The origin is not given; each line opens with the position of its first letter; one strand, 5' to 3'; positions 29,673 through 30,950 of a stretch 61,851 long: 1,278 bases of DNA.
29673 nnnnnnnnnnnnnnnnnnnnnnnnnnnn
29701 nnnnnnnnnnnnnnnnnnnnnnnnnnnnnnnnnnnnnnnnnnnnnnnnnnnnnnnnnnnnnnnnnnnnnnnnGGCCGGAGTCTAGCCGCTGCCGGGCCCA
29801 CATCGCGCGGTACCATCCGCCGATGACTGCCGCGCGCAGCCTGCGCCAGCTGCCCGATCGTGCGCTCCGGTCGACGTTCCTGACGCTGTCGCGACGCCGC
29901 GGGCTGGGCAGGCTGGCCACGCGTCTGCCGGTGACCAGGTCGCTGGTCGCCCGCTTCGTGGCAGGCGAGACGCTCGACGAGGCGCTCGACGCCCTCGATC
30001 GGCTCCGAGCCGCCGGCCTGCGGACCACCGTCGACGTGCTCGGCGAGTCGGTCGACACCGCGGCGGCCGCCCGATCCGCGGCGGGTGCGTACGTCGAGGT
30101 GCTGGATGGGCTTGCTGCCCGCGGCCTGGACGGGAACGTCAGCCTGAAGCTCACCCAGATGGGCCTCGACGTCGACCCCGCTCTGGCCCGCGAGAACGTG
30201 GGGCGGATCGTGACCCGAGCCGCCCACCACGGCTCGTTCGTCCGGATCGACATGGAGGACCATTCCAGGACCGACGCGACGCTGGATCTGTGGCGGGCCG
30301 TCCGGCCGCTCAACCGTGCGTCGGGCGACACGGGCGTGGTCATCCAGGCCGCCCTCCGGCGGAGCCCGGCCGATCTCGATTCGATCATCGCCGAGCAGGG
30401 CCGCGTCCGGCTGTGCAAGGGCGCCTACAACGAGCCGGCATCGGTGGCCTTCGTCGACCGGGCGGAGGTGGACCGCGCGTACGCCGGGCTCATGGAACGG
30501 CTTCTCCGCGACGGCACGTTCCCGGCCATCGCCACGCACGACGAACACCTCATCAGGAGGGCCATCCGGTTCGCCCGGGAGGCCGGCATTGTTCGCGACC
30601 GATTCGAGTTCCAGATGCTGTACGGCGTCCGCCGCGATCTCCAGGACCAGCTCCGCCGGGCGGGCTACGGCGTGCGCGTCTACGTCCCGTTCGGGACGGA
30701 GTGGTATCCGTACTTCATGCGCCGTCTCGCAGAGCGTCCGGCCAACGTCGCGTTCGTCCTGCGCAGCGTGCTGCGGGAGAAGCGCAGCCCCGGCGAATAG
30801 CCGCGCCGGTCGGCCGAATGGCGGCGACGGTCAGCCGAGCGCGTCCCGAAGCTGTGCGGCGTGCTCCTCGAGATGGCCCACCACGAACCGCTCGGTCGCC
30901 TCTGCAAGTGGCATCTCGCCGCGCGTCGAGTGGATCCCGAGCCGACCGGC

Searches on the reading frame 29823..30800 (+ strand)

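Call 60: search_protein_families(library=pfam, proteins=[window:29823-30800:+], max_evalue=0.0001)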
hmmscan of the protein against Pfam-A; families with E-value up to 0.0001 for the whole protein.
window:29823-30800:+ (325 aa): 1 family
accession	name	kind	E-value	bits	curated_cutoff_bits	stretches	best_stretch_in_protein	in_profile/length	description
PF01619.24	Pro_dh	-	6.9e-37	127.9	27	1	55-312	2-276/278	Proline dehydrogenase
